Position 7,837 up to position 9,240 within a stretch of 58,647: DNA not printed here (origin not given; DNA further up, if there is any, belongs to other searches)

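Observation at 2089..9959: Accessory operon: DUF4105/Lnb-like, C-domain-like, long PSD-family decarboxylase, ACP, AMP-ligase, DUF3737 and an unknown protein - candidate undescribed acyl-amine / aminolipid or envelope-acylation pathway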

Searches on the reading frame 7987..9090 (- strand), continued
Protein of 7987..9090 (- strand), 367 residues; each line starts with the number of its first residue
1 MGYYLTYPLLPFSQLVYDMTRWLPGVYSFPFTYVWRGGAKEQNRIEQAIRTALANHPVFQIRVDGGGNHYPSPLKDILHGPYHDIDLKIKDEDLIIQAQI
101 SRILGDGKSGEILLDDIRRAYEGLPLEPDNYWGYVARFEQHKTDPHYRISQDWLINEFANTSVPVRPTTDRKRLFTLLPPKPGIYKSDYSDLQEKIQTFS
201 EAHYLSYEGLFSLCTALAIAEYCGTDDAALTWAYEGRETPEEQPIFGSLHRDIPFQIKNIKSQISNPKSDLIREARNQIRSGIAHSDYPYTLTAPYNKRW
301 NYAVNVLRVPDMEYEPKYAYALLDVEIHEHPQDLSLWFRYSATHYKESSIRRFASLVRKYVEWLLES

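Call 25: search_protein_families(library=pfam, max_evalue=0.001, proteins=[L016:12306-13433:+, L016:16426-17883:+, L007:12343-12960:+, L005:8153-8998:+, L007:12957-13733:+, L022:17792-18670:+, L016:15404-15808:+, L016:15795-16148:+, L022:12299-13813:+, L039:10238-10873:+])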
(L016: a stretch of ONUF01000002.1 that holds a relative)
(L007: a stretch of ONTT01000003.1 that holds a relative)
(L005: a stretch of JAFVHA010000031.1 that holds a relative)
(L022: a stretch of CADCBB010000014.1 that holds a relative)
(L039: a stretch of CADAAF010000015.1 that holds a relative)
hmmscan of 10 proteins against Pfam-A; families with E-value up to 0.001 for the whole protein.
L016:12306-13433:+ (375 aa): 4 families
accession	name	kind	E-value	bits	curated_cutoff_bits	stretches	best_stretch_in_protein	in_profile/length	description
PF01637.24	ATPase_2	-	6.5e-10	39.6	33.2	1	19-201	1-162/225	ATPase domain predominantly from Archaea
PF13173.12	AAA_14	-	2.2e-08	34.6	27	1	141-201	50-105/129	AAA domain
PF13191.12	AAA_16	-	4.5e-06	27.7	32.6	1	20-180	3-159/167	AAA ATPase domain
PF14516.12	AAA_35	-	5.2e-05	22.7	27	1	22-118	16-118/331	AAA-like domain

L016:16426-17883:+ (485 aa): 10 families
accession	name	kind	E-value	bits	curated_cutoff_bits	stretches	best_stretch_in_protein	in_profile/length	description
PF01593.30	Amino_oxidase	-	1.3e-24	87.8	19.8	1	16-279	1-259/443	Flavin containing amine oxidoreductase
PF13450.12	NAD_binding_8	-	1.1e-16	61.2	21.9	1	11-77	1-67/68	NAD(P)-binding Rossmann-like domain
PF01266.30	DAO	-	7.5e-14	52.4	27.9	1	9-44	2-37/353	FAD dependent oxidoreductase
PF07992.20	Pyr_redox_2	-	1.4e-07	31.7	26.1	0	4-41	140-177/291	Pyridine nucleotide-disulphide oxidoreductase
PF03486.20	HI0933_like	-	4.9e-07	29.9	50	1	8-45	2-39/244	HI0933-like protein Rossmann domain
PF00070.33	Pyr_redox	-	4.4e-05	24.4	22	0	9-39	2-32/82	Pyridine nucleotide-disulphide oxidoreductase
PF01494.25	FAD_binding_3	-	5.2e-05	23.1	22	1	8-38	3-33/349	FAD binding domain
PF12831.13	FAD_oxidored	-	6.1e-05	22.9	27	1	9-45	2-38/416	FAD dependent oxidoreductase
PF01946.23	Thi4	-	0.00029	20.6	26.2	1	9-45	20-57/235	Thi4 family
PF01134.28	GIDA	-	0.00098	18.7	22.1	0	9-37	2-30/391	Glucose inhibited division protein A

L007:12343-12960:+ (205 aa): 0 families

L005:8153-8998:+ (281 aa): 1 family
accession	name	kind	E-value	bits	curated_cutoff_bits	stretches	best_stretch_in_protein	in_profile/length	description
PF00698.26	Acyl_transf_1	-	2.1e-36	126.4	32.7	1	4-274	2-275/319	Acyl transferase domain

L007:12957-13733:+ (258 aa): 1 family
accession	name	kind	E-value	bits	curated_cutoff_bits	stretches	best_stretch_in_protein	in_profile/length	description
PF08843.17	AbiEii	-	2.6e-22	80.4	22.5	1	38-240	6-219/238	Nucleotidyl transferase AbiEii toxin, Type IV TA system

L022:17792-18670:+ (292 aa): 1 family
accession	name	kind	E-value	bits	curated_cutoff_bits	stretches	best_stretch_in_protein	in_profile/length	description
PF02498.22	Bro-N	-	6.2e-10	40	25.6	1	14-109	1-92/96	BRO family, N-terminal domain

L016:15404-15808:+ (134 aa): 0 families

L016:15795-16148:+ (117 aa): 2 families
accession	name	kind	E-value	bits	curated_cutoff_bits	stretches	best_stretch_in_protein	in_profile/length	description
PF07977.19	FabA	-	8.1e-07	29.2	23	1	22-92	34-122/138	FabA-like domain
PF22818.2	ApeI-like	-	2.9e-05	24.8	28.5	1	22-84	23-85/119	ApeI dehydratase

L022:12299-13813:+ (504 aa): 1 family
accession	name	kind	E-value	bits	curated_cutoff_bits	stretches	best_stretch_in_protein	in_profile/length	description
PF02661.23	Fic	-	6.6e-11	43.4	24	1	331-417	7-92/93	Fic/DOC family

L039:10238-10873:+ (211 aa): 1 family
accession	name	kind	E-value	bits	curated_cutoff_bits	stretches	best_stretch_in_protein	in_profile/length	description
PF25129.1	Pyr4-TMTC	-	9.1e-13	48.8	27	1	3-169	17-185/227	Pyr4-like transmembrane terpene cyclases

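Call 28: predict_structure(alignment_id=A1)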
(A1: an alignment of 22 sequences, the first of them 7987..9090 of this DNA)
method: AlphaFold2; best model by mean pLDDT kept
length: 367 residues; sequences in the alignment: 22
mean_pLDDT: 57.2   pTM: 0.46
mean pLDDT of the five models: 57.2, 54.0, 52.1, 51.2, 49.0
residues with pLDDT >= 90: 48; 70-90: 74; 50-70: 88; < 50: 157
segments of 3 or more residues with pLDDT < 50: 1-19, 158-182, 224-323, 341-344
pLDDT, mean of each block of 10 residues (from residue 1): 30 43 62 91 96 85 66 87 91 92 56 86 86 58 51 49 34 36 70 84 66 64 44 29 27 27 32 28 26 32 34 32 51 67 54 78 82
secondary structure, 60 per line:
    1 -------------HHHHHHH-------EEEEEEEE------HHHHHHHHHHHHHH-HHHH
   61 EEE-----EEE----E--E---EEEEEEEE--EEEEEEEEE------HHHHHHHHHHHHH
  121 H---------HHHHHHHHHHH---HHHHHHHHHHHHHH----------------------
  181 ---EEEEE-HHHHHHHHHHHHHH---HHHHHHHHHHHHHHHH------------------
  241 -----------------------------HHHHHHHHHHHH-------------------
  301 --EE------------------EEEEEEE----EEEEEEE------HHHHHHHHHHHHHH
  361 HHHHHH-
elements in order: H14-20 E28-35 H42-55 H57-60 E61-63 E69-71 E83-90 E93-101 H108-121 H131-141 H145-158 E184-188 H190-203 H207-222 H270-281 E323-329 E334-340 H347-366

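Call 52: search_protein_representatives(alignment_id=A1)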
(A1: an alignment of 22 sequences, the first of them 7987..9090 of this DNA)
Query: 22 sequences, 381 profile positions. Proteins with E-value up to 0.001 (for the whole library): 969; up to 1e-10: 251; up to 1e-30: 48. The best 150 are listed.
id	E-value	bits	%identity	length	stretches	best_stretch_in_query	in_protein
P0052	1.5e-208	708.7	-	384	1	3-381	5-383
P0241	1.3e-162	557.5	-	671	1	4-379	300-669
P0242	5.7e-116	403.9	-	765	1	6-380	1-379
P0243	4.1e-115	401.1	-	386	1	4-375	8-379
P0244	2.1e-110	385.6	-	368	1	9-380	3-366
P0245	3.1e-109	381.8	-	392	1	6-379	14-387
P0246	1.3e-106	373.2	-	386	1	6-378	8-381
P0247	2.6e-104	365.5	-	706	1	7-380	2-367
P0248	2.1e-101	356.0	-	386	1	4-381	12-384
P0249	8.0e-96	337.6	-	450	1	6-380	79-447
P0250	6.7e-94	331.3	-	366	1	6-380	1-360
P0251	1.2e-92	327.2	-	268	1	115-381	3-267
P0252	1.9e-90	320.0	-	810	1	5-380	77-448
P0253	9.2e-90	317.7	-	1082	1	8-379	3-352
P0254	2.3e-89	316.4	-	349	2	164-381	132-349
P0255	3.8e-87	309.1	-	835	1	4-381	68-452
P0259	4.1e-84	299.1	-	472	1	3-378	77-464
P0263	1.3e-79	284.3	-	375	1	6-376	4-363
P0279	1.8e-58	214.7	-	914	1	7-376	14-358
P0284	5.4e-46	173.6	-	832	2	7-165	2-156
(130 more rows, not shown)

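Call 53: search_protein_families(library=pfam, max_evalue=0.001, proteins=[P0241, P0242, P0247, P0252, P0253, P0255, P0279, P0284, P0249, P0259])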
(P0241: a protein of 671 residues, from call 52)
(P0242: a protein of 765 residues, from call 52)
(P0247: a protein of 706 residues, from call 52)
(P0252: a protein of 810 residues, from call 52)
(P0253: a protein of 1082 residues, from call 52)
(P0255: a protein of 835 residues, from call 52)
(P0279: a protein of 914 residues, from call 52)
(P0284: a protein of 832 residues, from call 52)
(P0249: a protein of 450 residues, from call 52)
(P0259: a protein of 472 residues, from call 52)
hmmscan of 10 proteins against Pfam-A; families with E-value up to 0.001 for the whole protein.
P0241 (671 aa): 2 families
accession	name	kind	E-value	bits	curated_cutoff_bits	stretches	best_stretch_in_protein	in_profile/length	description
PF00668.25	Condensation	-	1.2e-12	47.8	30.6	1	386-664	128-428/456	Condensation domain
PF13387.12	Lnb_N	-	3.5e-06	27.1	22.2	1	70-183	30-153/175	Lnb N-terminal periplasmic domain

P0242 (765 aa): 2 families
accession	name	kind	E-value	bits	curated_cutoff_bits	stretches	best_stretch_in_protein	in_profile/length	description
PF02666.20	PS_Dcarbxylase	-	6.9e-33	114.4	22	1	541-758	1-196/198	Phosphatidylserine decarboxylase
PF00668.25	Condensation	-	9.7e-17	61.2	30.6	1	85-373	126-428/456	Condensation domain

P0247 (706 aa): 2 families
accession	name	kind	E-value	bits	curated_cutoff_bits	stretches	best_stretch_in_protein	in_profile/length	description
PF02666.20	PS_Dcarbxylase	-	4e-26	92.3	22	1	500-684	1-177/198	Phosphatidylserine decarboxylase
PF00668.25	Condensation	-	4.6e-13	49.1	30.6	1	93-363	138-430/456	Condensation domain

P0252 (810 aa): 2 families
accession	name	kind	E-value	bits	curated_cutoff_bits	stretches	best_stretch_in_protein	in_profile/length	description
PF02666.20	PS_Dcarbxylase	-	3.2e-39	135.1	22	1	596-808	1-194/198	Phosphatidylserine decarboxylase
PF00668.25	Condensation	-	2e-19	70.1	30.6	1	162-440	127-426/456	Condensation domain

P0253 (1082 aa): 2 families
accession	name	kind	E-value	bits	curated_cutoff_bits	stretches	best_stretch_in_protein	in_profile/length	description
PF02666.20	PS_Dcarbxylase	-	1.7e-27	96.8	22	1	496-705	1-197/198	Phosphatidylserine decarboxylase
PF00668.25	Condensation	-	8.1e-09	35.1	30.6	1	99-279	153-343/456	Condensation domain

P0255 (835 aa): 2 families
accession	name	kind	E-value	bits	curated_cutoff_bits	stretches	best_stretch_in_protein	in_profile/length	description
PF02666.20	PS_Dcarbxylase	-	5.6e-38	131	22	1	613-828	1-194/198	Phosphatidylserine decarboxylase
PF00668.25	Condensation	-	1e-12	48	30.6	1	163-467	123-450/456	Condensation domain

P0279 (914 aa): 3 families
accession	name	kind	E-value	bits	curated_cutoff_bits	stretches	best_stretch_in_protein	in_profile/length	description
PF00501.34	AMP-binding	-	6.4e-48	163.9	29.9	1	373-689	2-383/384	AMP-binding enzyme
PF00668.25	Condensation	-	1.1e-10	41.3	30.6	1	94-364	127-436/456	Condensation domain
PF00550.31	PP-binding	-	6.9e-08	33.1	20.8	1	839-899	2-67/67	Phosphopantetheine attachment site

P0284 (832 aa): 3 families
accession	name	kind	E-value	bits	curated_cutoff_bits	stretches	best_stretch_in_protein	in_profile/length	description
PF00501.34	AMP-binding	-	3.5e-39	135.1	29.9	1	299-620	1-383/384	AMP-binding enzyme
PF00668.25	Condensation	-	2.2e-08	33.7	30.6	0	10-63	11-67/456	Condensation domain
PF00550.31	PP-binding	-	3.1e-07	31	20.8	1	771-829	2-65/67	Phosphopantetheine attachment site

P0249 (450 aa): 1 family
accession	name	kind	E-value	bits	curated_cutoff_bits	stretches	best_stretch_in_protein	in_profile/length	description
PF00668.25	Condensation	-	1.4e-27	97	30.6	1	176-447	140-434/456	Condensation domain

P0259 (472 aa): 1 family
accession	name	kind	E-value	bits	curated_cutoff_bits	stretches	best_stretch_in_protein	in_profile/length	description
PF00668.25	Condensation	-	6.5e-23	81.6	30.6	1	145-467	109-435/456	Condensation domain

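Call 63: fold_search(model_id=the predicted structure, library=pdb)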
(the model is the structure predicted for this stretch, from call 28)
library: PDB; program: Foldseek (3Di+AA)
matches with E <= 10: 988; with E <= 0.001: 64
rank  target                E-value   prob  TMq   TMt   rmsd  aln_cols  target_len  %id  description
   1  2jgp                  1.3e-06  1.00  0.32  0.24  17.4       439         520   15  Structure of the TycC5-6 PCP-C bidomain of the tyrocidine synthetase TycC (released 2007-10-30)
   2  6p4u                  1.4e-06  1.00  0.30  0.15  16.2       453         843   14  The structure of condensation and adenylation domains of teixobactin-producing nonribosomal peptide synthetase Txo1 seri (released 2019-06-12)
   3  6ozv                  3.8e-06  1.00  0.30  0.15  15.9       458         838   13  The structure of condensation and adenylation domains of teixobactin-producing nonribosomal peptide synthetase Txo1 seri (released 2019-05-29)
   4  9lcq_A                7.0e-06  1.00  0.31  0.11  14.9       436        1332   14  PvdL-E2-C3-A3(R3393A) in complex with MLP (NRPS cross-module) (released 2026-01-07)
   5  5t3e_B                3.1e-05  1.00  0.29  0.25  17.6       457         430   11  Crystal structure of a nonribosomal peptide synthetase heterocyclization domain. (released 2016-11-02)
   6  6ta8_A                3.3e-05  1.00  0.31  0.27  17.8       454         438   12  Crystal structure of the epimerization domain from the third module of tyrocidine synthetase B, TycB3(E) (released 2020-11-18)
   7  9bfd_B                3.3e-05  1.00  0.30  0.13  15.4       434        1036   12  Tyrocidine synthetase modules 1 and 2 crosslinked in the condensation state, complex A (released 2024-10-09)
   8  9lcp_A                3.4e-05  1.00  0.31  0.11  14.8       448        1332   13  PvdL-E2-C3-A3 in complex with MLP (NRPS cross-module) (released 2026-01-07)
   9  8z0r_B                4.1e-05  1.00  0.28  0.24  17.1       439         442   12  Cryo-EM structure of tetramer HtmB2-CT (released 2025-03-19)
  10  6cgo_A                5.3e-05  1.00  0.33  0.25  17.1       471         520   12  Molecular basis for condensation domain-mediated chain release from the enacyloxin polyketide synthase (released 2019-02-27)
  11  6mg0_B                6.0e-05  1.00  0.31  0.09  16.4       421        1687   12  Crystal structure of a 5-domain construct of LgrA in the thiolation state (released 2019-11-20)
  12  4znm_B                6.0e-05  1.00  0.30  0.25  16.3       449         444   13  Crystal structure of SgcC5 protein from Streptomyces globisporus (apo form) (released 2015-05-27)
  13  9be3_B                6.3e-05  1.00  0.30  0.08  16.3       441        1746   13  The pre-condensation state of the dimodular NRPS protein LgrA (released 2024-11-20)
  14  4znm_A                6.6e-05  1.00  0.28  0.24  17.0       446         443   13  Crystal structure of SgcC5 protein from Streptomyces globisporus (apo form) (released 2015-05-27)
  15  9be3_A                7.8e-05  1.00  0.32  0.08  16.9       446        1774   13  The pre-condensation state of the dimodular NRPS protein LgrA (released 2024-11-20)
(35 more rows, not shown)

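Call 65: list_cluster_members(proteins=[P0241, P0242, P0247, P0252, P0255, P0279, P0249, P0243, P0245, P0263])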
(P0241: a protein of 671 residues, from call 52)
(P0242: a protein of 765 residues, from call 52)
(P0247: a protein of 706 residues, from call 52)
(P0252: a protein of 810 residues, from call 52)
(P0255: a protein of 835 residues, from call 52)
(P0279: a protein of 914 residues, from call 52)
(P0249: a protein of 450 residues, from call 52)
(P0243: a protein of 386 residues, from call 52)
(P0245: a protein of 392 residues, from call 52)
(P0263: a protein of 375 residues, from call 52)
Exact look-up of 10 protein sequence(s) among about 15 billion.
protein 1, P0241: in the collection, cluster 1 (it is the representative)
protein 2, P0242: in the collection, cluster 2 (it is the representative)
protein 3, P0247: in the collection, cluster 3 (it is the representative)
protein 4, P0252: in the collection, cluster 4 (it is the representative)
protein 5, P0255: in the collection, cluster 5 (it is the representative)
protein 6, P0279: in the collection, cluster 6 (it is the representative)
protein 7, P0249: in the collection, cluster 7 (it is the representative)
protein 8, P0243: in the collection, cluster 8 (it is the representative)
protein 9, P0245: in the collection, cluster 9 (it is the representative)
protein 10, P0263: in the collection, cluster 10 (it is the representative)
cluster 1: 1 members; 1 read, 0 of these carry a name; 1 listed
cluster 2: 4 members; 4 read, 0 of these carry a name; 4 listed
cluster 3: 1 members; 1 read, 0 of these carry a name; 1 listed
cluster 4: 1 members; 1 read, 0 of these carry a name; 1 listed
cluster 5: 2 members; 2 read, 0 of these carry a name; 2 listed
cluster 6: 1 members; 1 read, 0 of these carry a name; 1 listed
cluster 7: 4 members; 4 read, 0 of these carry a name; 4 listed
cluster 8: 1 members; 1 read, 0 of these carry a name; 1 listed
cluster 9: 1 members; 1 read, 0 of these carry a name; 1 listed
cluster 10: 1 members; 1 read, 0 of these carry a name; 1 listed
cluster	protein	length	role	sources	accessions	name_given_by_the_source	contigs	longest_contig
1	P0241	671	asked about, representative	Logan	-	-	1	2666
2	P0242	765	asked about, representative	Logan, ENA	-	-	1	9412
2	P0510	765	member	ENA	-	-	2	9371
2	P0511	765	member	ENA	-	-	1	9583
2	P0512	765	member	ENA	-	-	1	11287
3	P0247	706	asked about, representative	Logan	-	-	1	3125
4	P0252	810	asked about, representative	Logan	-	-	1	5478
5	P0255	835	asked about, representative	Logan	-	-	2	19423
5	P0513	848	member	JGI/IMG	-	-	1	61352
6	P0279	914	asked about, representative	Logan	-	-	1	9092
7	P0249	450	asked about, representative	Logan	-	-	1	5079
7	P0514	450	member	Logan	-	-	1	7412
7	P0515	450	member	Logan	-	-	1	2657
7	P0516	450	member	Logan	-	-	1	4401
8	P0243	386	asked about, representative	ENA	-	-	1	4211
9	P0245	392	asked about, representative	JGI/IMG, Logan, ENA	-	-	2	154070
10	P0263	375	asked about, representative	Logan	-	-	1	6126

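Call 66: find_encoding_contigs(protein=P0513, flank=10000, max_places=2)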
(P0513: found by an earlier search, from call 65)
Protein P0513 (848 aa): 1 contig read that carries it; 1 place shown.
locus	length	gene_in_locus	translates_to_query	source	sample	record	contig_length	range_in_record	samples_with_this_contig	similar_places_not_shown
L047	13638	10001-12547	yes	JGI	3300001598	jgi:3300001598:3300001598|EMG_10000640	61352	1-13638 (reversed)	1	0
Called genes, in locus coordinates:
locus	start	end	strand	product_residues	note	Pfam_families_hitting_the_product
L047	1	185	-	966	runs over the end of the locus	PF07715:Plug (faint)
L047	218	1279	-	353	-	PF16328:DUF4961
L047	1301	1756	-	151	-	PF16395:DUF5004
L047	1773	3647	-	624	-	PF14322:SusD-like_3, PF12771:SusD-like_2 (faint), PF07980:SusD_RagB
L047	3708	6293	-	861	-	PF25788:Ig_Rha78A_N, PF08531:Bac_rhamnosid_N, PF05592:Bac_rhamnosid, PF17389:Bac_rhamnosid6H, PF17390:Bac_rhamnosid_C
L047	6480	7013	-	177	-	PF12883:DUF3828 (weak)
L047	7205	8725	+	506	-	PF00884:Sulfatase, PF16347:SGSH_C (faint)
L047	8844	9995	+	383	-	PF13387:Lnb_N (weak)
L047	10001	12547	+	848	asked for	PF00668:Condensation (weak), PF02666:PS_Dcarbxylase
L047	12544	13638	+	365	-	?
